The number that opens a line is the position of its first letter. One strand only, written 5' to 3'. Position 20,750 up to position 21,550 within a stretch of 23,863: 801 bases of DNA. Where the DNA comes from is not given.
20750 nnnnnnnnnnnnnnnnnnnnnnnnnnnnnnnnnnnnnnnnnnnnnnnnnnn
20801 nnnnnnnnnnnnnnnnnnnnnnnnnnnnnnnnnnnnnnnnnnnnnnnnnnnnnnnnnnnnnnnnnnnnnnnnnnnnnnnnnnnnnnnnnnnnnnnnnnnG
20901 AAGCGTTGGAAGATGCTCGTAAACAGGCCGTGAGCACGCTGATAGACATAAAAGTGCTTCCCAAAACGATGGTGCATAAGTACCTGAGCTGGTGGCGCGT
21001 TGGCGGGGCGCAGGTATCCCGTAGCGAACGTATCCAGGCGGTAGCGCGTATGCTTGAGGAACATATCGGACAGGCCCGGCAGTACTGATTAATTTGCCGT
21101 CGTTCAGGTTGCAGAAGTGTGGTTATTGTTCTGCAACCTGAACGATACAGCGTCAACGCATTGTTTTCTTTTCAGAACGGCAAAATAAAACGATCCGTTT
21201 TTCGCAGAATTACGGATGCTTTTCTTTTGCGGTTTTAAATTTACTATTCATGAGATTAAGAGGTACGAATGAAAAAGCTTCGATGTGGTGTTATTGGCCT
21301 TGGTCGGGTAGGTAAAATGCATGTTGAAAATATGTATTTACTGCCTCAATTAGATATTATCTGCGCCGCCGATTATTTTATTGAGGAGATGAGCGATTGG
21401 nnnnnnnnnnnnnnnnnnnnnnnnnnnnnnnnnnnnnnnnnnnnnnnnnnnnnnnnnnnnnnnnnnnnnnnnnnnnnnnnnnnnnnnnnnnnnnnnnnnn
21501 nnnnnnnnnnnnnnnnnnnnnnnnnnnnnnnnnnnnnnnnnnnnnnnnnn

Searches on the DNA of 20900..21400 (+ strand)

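Call 9: search_dna_similar(query=window:21060-21300:+, collection=ecoli_genomes, mode=distant, max_rows=30)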
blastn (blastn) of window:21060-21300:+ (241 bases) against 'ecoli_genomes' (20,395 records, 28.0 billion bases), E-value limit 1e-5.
Records with a match: 8; places in all: 8; records where one place covers at least 80% of the query: 8.
Genomes with a match: 8 of 5426; with a place that covers at least 80% of the query: 8. Places per genome that has any: lowest 1, median 1, highest 1. On chromosomes: 8 places; on plasmids: 0.
Best place of each record, by identity: >=99% 7; 60-80% 1.
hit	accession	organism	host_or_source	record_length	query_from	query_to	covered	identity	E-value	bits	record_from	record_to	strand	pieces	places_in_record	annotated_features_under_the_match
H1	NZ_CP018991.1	Escherichia coli strain Ecol_AZ146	Homo sapiens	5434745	1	241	100%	100.0%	4e-119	435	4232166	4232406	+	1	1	iolG2: D-chiro-inositol-2-dehydrogenase IolG2 | iolD: 3D-(3,5/4)-trihydroxycyclohexane-1,2-dione acylhydrolase (decyclizing)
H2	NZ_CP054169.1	Escherichia coli strain STO_Bone1B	Homo sapiens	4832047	1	241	100%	100.0%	4e-119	435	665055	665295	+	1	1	iolG2: D-chiro-inositol-2-dehydrogenase IolG2 | iolD: 3D-(3,5/4)-trihydroxycyclohexane-1,2-dione acylhydrolase (decyclizing)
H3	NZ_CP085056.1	Escherichia coli strain P24_WM1_05.20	Homo sapiens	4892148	1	241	100%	100.0%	4e-119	435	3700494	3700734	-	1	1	iolG2: D-chiro-inositol-2-dehydrogenase IolG2 | iolD: 3D-(3,5/4)-trihydroxycyclohexane-1,2-dione acylhydrolase (decyclizing)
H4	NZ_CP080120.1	Escherichia coli strain M24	Homo sapiens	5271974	1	241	100%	100.0%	4e-119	435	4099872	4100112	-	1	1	iolG2: D-chiro-inositol-2-dehydrogenase IolG2 | iolD: 3D-(3,5/4)-trihydroxycyclohexane-1,2-dione acylhydrolase (decyclizing)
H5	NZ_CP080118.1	Escherichia coli strain M70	Homo sapiens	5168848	1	241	100%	100.0%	4e-119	435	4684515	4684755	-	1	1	iolG2: D-chiro-inositol-2-dehydrogenase IolG2 | iolD: 3D-(3,5/4)-trihydroxycyclohexane-1,2-dione acylhydrolase (decyclizing)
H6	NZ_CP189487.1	Escherichia coli strain N2456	Homo sapiens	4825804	1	241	100%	100.0%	4e-119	435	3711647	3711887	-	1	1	iolG2: D-chiro-inositol-2-dehydrogenase IolG2 | iolD: 3D-(3,5/4)-trihydroxycyclohexane-1,2-dione acylhydrolase (decyclizing)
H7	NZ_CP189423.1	Escherichia coli strain N2512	Homo sapiens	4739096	1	241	100%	100.0%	4e-119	435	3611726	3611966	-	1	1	iolG2: D-chiro-inositol-2-dehydrogenase IolG2 | iolD: 3D-(3,5/4)-trihydroxycyclohexane-1,2-dione acylhydrolase (decyclizing)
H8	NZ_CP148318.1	Escherichia coli strain Z1323MEC0001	Mammal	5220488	3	241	99%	70.4%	2e-15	92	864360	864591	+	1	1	iolG2: D-chiro-inositol-2-dehydrogenase IolG2 | iolD: 3D-(3,5/4)-trihydroxycyclohexane-1,2-dione acylhydrolase (decyclizing)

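Call 10: search_rna_families(source=window, start=20900, end=21400, threshold=evalue, max_evalue=10)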
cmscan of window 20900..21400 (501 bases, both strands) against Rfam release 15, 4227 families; matches with E-value up to 10: 7.
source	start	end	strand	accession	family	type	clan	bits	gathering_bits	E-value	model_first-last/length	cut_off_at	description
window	21100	21144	+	RF03867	mir-4081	Gene; miRNA;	-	24.4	70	0.03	1-51/51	no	mir-4081 microRNA precursor family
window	21094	21153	+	RF03711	mir-784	Gene; miRNA;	-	22.5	94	0.039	1-77/77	no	mir-784 microRNA precursor family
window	21101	21145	-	RF03867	mir-4081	Gene; miRNA;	-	20.5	70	0.31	1-51/51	no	mir-4081 microRNA precursor family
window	21100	21144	-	RF03942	mir-5727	Gene; miRNA;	-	19.1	100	0.64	24-68/92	no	mir-5727 microRNA precursor family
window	21206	21230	+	RF00489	ctRNA_p42d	Gene; antisense;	-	17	50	0.8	1-46/46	no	ctRNA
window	21093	21148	+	RF03823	mir-1814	Gene; miRNA;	-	15.3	90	2.4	1-70/70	no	mir-1814 microRNA precursor family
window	21163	21247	+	RF00885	MIR821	Gene; miRNA;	-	13.8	249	4.1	1-275/275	no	MIR821 microRNA precursor family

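Call 11: get_annotated_region(hit=H1, flank=3000)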
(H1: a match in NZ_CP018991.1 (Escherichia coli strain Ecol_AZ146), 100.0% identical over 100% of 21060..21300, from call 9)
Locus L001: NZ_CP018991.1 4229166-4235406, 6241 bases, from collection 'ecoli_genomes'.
description: Escherichia coli strain Ecol_AZ146 chromosome, complete genome
organism: Escherichia coli strain Ecol_AZ146 (NCBI taxid 562)
replicon: chromosome; assembly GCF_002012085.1
host: Homo sapiens; source: not applicable; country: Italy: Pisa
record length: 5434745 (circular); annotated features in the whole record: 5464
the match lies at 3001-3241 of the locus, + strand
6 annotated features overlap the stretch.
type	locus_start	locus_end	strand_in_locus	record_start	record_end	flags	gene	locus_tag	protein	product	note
CDS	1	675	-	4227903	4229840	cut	-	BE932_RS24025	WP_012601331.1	bifunctional 5-dehydro-2-deoxygluconokinase/5-dehydro-2-deoxyphosphogluconate aldolase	-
CDS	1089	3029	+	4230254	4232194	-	iolD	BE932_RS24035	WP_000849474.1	3D-(3,5/4)-trihydroxycyclohexane-1,2-dione acylhydrolase (decyclizing)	-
CDS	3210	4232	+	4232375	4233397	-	iolG2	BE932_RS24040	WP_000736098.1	D-chiro-inositol-2-dehydrogenase IolG2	-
CDS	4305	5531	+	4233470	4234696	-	-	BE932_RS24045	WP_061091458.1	MFS transporter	-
CDS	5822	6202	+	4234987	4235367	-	tnpA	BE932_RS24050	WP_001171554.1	IS66-like element accessory protein TnpA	-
CDS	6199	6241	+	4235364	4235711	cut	tnpB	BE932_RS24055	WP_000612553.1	IS66 family insertion sequence element accessory protein TnpB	TnpB, as the term is used for proteins encoded by IS66 family insertion elements, is considered an accessory protein, ...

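Call 12: get_annotated_region(hit=H8, flank=3000)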
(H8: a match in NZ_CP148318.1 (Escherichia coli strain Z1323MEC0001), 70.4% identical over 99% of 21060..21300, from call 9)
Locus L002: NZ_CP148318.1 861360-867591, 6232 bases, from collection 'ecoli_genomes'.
description: Escherichia coli strain Z1323MEC0001 chromosome, complete genome
organism: Escherichia coli strain Z1323MEC0001 (NCBI taxid 562)
replicon: chromosome; assembly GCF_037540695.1
host: Mammal; source: -; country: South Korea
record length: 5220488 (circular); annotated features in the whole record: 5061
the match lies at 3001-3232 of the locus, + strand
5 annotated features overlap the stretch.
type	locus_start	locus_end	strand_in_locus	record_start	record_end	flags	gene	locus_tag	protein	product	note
CDS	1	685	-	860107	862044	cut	-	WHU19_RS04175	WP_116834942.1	bifunctional 5-dehydro-2-deoxygluconokinase/5-dehydro-2-deoxyphosphogluconate aldolase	-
CDS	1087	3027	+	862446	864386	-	iolD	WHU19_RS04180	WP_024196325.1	3D-(3,5/4)-trihydroxycyclohexane-1,2-dione acylhydrolase (decyclizing)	-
CDS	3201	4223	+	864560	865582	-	iolG2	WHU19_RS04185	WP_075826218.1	D-chiro-inositol-2-dehydrogenase IolG2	-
CDS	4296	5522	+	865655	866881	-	-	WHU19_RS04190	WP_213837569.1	MFS transporter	-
CDS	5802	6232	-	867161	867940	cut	-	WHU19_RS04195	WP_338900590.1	OmpA family protein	-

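Call 14: search_dna_similar(query=window:21095-21150:+, collection=ecoli_genomes, mode=distant, max_evalue=10, max_rows=40)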
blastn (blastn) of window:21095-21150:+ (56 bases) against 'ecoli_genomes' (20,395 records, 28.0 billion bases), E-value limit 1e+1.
Records with a match: 7; places in all: 14; records where one place covers at least 80% of the query: 7.
Genomes with a match: 7 of 5426; with a place that covers at least 80% of the query: 7. Places per genome that has any: lowest 2, median 2, highest 2. On chromosomes: 14 places; on plasmids: 0.
Best place of each record, by identity: >=99% 7.
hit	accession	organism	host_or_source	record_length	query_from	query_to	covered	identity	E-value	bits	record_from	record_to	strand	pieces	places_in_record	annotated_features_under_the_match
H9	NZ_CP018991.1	Escherichia coli strain Ecol_AZ146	Homo sapiens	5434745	1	56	100%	100.0%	1e-19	102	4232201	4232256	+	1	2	none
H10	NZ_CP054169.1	Escherichia coli strain STO_Bone1B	Homo sapiens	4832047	1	56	100%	100.0%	1e-19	102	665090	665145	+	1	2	none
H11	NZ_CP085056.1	Escherichia coli strain P24_WM1_05.20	Homo sapiens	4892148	1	56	100%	100.0%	1e-19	102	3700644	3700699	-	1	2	none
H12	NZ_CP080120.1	Escherichia coli strain M24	Homo sapiens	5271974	1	56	100%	100.0%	1e-19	102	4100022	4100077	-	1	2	none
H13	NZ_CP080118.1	Escherichia coli strain M70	Homo sapiens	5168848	1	56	100%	100.0%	1e-19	102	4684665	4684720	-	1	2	none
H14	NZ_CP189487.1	Escherichia coli strain N2456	Homo sapiens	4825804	1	56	100%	100.0%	1e-19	102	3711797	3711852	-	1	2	none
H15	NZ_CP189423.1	Escherichia coli strain N2512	Homo sapiens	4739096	1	56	100%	100.0%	1e-19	102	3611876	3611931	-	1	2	none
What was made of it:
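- On REP/BIME-type repetitive extragenic palindromes: One site per genome in 7 E. coli genomes and none in the other 5,419 (calls 9, 14).
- Closest known: Intercistronic or 3' mRNA-stabilising hairpins. Different: The malE-malF element belongs to the multi-copy REP family, whereas HP1 is single-copy (call 14).
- There is one site per genome in all 7 E. coli genomes with the island, and none in the other 5,419 (calls 9, 14).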

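Call 15: search_dna_similar(query=window:21060-21300:+, collection=plasmids, mode=distant, max_evalue=1, max_rows=30)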
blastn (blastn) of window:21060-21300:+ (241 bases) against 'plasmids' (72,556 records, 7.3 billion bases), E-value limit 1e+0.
Records with a match: 1; places in all: 1; records where one place covers at least 80% of the query: 1.
Best place of each record, by identity: >=99% 1.
By first word of the organism name: Salmonella 1.
By predicted mobility (MOB-suite, as given by PLSDB): conjugative 1.
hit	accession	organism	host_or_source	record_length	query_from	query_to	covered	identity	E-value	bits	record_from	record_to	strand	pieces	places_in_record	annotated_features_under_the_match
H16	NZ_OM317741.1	Salmonella sp.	-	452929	1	241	100%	99.2%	5e-117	426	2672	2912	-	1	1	iolG2: D-chiro-inositol-2-dehydrogenase IolG2 | iolD: 3D-(3,5/4)-trihydroxycyclohexane-1,2-dione acylhydrolase (decyclizing)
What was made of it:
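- The only plasmid hit is the iol locus itself (call 15).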

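Call 17: get_annotated_region(hit=H16, flank=2600)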
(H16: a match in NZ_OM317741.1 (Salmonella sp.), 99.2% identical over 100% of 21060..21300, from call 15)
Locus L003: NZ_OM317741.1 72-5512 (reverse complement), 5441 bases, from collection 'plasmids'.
description: Salmonella sp. strain PJM1 plasmid pPJT1-452kb, complete sequence
organism: Salmonella sp. (NCBI taxid 599)
taxonomy: Bacteria; Pseudomonadota; Gammaproteobacteria; Enterobacterales; Enterobacteriaceae; Salmonella; Salmonella sp.
host: -; source: -; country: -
typing (MOB-suite, as given by PLSDB): conjugative; replicon IncHI2A,rep_cluster_1088; relaxase MOBH; mating-pair formation MPF_F
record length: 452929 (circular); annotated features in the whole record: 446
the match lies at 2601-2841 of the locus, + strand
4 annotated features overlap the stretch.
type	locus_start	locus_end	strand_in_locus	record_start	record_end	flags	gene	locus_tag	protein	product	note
CDS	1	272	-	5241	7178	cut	iolC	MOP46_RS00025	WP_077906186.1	5-dehydro-2-deoxygluconokinase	GO:0019310 - inositol catabolic process [Evidence IEA]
CDS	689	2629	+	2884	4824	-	iolD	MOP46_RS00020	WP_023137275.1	3D-(3,5/4)-trihydroxycyclohexane-1,2-dione acylhydrolase (decyclizing)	GO:0019310 - inositol catabolic process [Evidence IEA]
CDS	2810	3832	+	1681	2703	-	iolG2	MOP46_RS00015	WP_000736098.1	D-chiro-inositol-2-dehydrogenase IolG2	-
CDS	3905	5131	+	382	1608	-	-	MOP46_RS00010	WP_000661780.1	MFS transporter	-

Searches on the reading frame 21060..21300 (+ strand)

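Call 31: find_homologous_proteins(query=L002:3201-4220:+, max_evalue=1e-100)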
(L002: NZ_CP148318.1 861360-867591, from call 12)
Query L002:3201-4220:+ (340 aa): 599 proteins with E <= 1e-100 among 8000 candidates; the best 120 are listed.
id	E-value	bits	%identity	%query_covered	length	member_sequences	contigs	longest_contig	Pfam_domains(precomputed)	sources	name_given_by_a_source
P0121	4.3e-223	757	100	100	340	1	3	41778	PF01408.29,PF22725.2,PF02894.23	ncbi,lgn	ncbi:TPA: D-chiro-inositol-2-dehydrogenase IolG2 [Escherichia coli]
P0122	4.4e-223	757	100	100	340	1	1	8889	PF01408.29,PF22725.2,PF02894.23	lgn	-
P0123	5.9e-223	757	100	100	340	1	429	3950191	PF01408.29,PF22725.2,PF02894.23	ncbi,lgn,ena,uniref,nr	ncbi:TPA: D-chiro-inositol-2-dehydrogenase IolG2 [Escherichia coli]|uniref:D-chiro-inositol-2-dehydr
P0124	8.4e-223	756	100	100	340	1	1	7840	PF01408.29,PF22725.2,PF02894.23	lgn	-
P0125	1.1e-222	756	100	100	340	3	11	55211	PF01408.29,PF22725.2,PF02894.23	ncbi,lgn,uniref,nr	ncbi:D-chiro-inositol-2-dehydrogenase IolG2 [Escherichia coli]|uniref:D-chiro-inositol-2-dehydrogena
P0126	2.9e-222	754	99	100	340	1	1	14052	PF01408.29,PF22725.2,PF02894.23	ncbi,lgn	ncbi:D-chiro-inositol-2-dehydrogenase IolG2 [Escherichia coli]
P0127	3.0e-222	754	99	100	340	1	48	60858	PF01408.29,PF22725.2,PF02894.23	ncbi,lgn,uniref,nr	ncbi:D-chiro-inositol-2-dehydrogenase IolG2 [Escherichia coli]|uniref:D-chiro-inositol-2-dehydrogena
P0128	4.1e-222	754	99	100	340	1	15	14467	PF01408.29,PF22725.2,PF02894.23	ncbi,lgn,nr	ncbi:D-chiro-inositol-2-dehydrogenase IolG2 [Escherichia coli]|nr:D-chiro-inositol-2-dehydrogenase I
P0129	4.1e-222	754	99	100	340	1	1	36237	PF01408.29,PF22725.2,PF02894.23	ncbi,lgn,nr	ncbi:D-chiro-inositol-2-dehydrogenase IolG2 [Escherichia coli]|nr:D-chiro-inositol-2-dehydrogenase I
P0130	1.3e-221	752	100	99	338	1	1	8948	PF01408.29,PF22725.2,PF02894.23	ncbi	ncbi:TPA: D-chiro-inositol-2-dehydrogenase IolG2, partial [Escherichia coli]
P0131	3.6e-221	751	99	100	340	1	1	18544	PF01408.29,PF22725.2,PF02894.23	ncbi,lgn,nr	ncbi:D-chiro-inositol-2-dehydrogenase IolG2 [Escherichia coli]|nr:D-chiro-inositol-2-dehydrogenase I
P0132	8.8e-220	746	100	98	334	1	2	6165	PF01408.29,PF22725.2,PF02894.23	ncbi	ncbi:TPA: D-chiro-inositol-2-dehydrogenase IolG2, partial [Escherichia coli]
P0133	3.8e-206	702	91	100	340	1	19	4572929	PF01408.29,PF22725.2,PF02894.23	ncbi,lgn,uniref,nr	ncbi:D-chiro-inositol-2-dehydrogenase IolG2 [Salmonella enterica]|uniref:D-chiro-inositol-2-dehydrog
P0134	4.1e-206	701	91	100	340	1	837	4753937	PF01408.29,PF22725.2,PF02894.23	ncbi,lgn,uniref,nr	ncbi:D-chiro-inositol-2-dehydrogenase IolG2 [Salmonella enterica subsp. enterica serovar Bareilly]|u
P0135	5.3e-206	701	91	100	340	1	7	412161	PF01408.29,PF22725.2,PF02894.23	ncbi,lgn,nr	ncbi:D-chiro-inositol-2-dehydrogenase IolG2 [Salmonella enterica]|nr:D-chiro-inositol-2-dehydrogenas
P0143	1.0e-205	700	91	100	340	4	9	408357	PF01408.29,PF22725.2,PF02894.23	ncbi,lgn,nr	ncbi:D-chiro-inositol-2-dehydrogenase IolG2 [Salmonella enterica subsp. enterica serovar Dortmund]|n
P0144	1.0e-205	700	90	100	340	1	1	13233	PF01408.29,PF22725.2,PF02894.23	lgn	-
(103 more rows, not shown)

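Call 32: find_encoding_contigs(protein=P0133, flank=1500, max_places=6)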
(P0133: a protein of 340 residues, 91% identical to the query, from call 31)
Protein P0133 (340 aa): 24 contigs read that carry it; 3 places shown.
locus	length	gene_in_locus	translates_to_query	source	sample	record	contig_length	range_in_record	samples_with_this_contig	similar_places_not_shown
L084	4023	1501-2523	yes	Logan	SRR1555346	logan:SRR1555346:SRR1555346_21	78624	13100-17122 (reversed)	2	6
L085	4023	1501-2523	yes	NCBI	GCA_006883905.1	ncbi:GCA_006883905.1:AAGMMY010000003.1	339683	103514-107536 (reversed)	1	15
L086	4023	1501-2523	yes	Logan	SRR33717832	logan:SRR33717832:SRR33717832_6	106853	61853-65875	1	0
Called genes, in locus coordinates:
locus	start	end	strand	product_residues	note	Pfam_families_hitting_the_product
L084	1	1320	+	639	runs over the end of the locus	PF02776:TPP_enzyme_N, PF00205:TPP_enzyme_M, PF02775:TPP_enzyme_C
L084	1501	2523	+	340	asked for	PF01408:GFO_IDH_MocA, PF02894:GFO_IDH_MocA_C, PF22725:GFO_IDH_MocA_C3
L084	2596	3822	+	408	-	PF07690:MFS_1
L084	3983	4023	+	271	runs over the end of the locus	PF01261:AP_endonuc_2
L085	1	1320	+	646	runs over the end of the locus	PF02776:TPP_enzyme_N, PF00205:TPP_enzyme_M, PF02775:TPP_enzyme_C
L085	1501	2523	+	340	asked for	PF01408:GFO_IDH_MocA, PF02894:GFO_IDH_MocA_C, PF22725:GFO_IDH_MocA_C3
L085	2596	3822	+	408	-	PF07690:MFS_1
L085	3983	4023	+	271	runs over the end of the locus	PF01261:AP_endonuc_2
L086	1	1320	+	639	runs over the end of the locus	PF02776:TPP_enzyme_N, PF00205:TPP_enzyme_M, PF02775:TPP_enzyme_C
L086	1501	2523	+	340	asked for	PF01408:GFO_IDH_MocA, PF02894:GFO_IDH_MocA_C, PF22725:GFO_IDH_MocA_C3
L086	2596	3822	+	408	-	PF07690:MFS_1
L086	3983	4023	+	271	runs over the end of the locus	PF01261:AP_endonuc_2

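Call 33: find_encoding_contigs(protein=P0127, flank=1500, max_places=6)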
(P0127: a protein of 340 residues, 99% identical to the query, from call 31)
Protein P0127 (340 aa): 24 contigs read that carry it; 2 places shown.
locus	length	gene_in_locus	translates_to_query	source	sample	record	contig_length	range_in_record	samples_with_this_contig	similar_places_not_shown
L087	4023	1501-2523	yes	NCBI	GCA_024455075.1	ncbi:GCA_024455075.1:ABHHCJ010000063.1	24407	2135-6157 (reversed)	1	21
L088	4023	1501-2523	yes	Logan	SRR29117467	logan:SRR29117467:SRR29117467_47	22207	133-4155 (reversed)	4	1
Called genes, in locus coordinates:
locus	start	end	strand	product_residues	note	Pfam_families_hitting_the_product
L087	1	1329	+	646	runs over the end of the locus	PF02776:TPP_enzyme_N, PF00205:TPP_enzyme_M, PF02775:TPP_enzyme_C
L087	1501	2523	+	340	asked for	PF01408:GFO_IDH_MocA, PF02894:GFO_IDH_MocA_C, PF22725:GFO_IDH_MocA_C3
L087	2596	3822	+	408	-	PF07690:MFS_1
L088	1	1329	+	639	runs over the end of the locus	PF02776:TPP_enzyme_N, PF00205:TPP_enzyme_M, PF02775:TPP_enzyme_C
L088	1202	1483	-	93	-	-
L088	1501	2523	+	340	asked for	PF01408:GFO_IDH_MocA, PF02894:GFO_IDH_MocA_C, PF22725:GFO_IDH_MocA_C3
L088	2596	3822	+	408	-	PF07690:MFS_1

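Call 62: find_encoding_contigs(protein=P0143, flank=400, max_places=10)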
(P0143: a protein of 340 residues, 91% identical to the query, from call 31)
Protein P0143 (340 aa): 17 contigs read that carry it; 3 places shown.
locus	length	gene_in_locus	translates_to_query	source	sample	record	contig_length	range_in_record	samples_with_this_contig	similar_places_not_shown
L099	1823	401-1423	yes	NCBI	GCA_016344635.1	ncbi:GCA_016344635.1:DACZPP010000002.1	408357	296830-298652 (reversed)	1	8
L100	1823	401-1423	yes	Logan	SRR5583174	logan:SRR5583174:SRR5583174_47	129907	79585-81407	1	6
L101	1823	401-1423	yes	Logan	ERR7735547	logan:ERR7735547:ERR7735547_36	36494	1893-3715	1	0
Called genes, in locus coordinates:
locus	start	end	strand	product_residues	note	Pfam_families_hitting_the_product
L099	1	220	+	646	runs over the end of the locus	PF02776:TPP_enzyme_N, PF00205:TPP_enzyme_M, PF02775:TPP_enzyme_C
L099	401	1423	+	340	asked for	PF01408:GFO_IDH_MocA, PF02894:GFO_IDH_MocA_C, PF22725:GFO_IDH_MocA_C3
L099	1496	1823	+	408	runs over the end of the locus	PF07690:MFS_1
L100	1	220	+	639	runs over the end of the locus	PF02776:TPP_enzyme_N, PF00205:TPP_enzyme_M, PF02775:TPP_enzyme_C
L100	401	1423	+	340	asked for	PF01408:GFO_IDH_MocA, PF02894:GFO_IDH_MocA_C, PF22725:GFO_IDH_MocA_C3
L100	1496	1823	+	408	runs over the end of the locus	PF07690:MFS_1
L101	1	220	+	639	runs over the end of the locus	PF02776:TPP_enzyme_N, PF00205:TPP_enzyme_M, PF02775:TPP_enzyme_C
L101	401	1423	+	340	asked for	PF01408:GFO_IDH_MocA, PF02894:GFO_IDH_MocA_C, PF22725:GFO_IDH_MocA_C3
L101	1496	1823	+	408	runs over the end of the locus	PF07690:MFS_1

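Call 63: find_encoding_contigs(protein=P0144, flank=400, max_places=10)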
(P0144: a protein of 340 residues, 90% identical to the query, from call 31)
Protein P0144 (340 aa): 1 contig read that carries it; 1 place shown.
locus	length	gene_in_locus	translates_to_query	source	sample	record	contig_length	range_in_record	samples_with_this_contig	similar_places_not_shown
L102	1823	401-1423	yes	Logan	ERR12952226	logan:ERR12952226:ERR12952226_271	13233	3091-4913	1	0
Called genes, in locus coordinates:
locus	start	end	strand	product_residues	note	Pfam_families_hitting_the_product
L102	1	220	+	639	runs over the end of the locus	PF02776:TPP_enzyme_N, PF00205:TPP_enzyme_M, PF02775:TPP_enzyme_C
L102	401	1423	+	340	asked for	PF01408:GFO_IDH_MocA, PF02894:GFO_IDH_MocA_C, PF22725:GFO_IDH_MocA_C3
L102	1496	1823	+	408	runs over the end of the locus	PF07690:MFS_1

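Call 64: find_encoding_contigs(protein=P0125, flank=400, max_places=10)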
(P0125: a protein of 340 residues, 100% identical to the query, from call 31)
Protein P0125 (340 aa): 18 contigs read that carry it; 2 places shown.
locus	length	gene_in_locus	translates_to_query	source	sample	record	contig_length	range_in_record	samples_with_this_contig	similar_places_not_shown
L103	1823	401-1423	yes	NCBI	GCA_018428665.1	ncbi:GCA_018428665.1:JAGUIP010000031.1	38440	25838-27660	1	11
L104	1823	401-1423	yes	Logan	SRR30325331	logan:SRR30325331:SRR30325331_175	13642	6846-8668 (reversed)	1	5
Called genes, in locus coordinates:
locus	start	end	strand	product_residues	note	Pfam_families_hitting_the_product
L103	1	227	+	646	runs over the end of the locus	PF02776:TPP_enzyme_N, PF00205:TPP_enzyme_M, PF02775:TPP_enzyme_C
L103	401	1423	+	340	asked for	PF01408:GFO_IDH_MocA, PF02894:GFO_IDH_MocA_C, PF22725:GFO_IDH_MocA_C3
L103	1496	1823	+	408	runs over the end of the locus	PF07690:MFS_1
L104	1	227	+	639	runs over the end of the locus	PF02776:TPP_enzyme_N, PF00205:TPP_enzyme_M, PF02775:TPP_enzyme_C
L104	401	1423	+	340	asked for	PF01408:GFO_IDH_MocA, PF02894:GFO_IDH_MocA_C, PF22725:GFO_IDH_MocA_C3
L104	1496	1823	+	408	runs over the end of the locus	PF07690:MFS_1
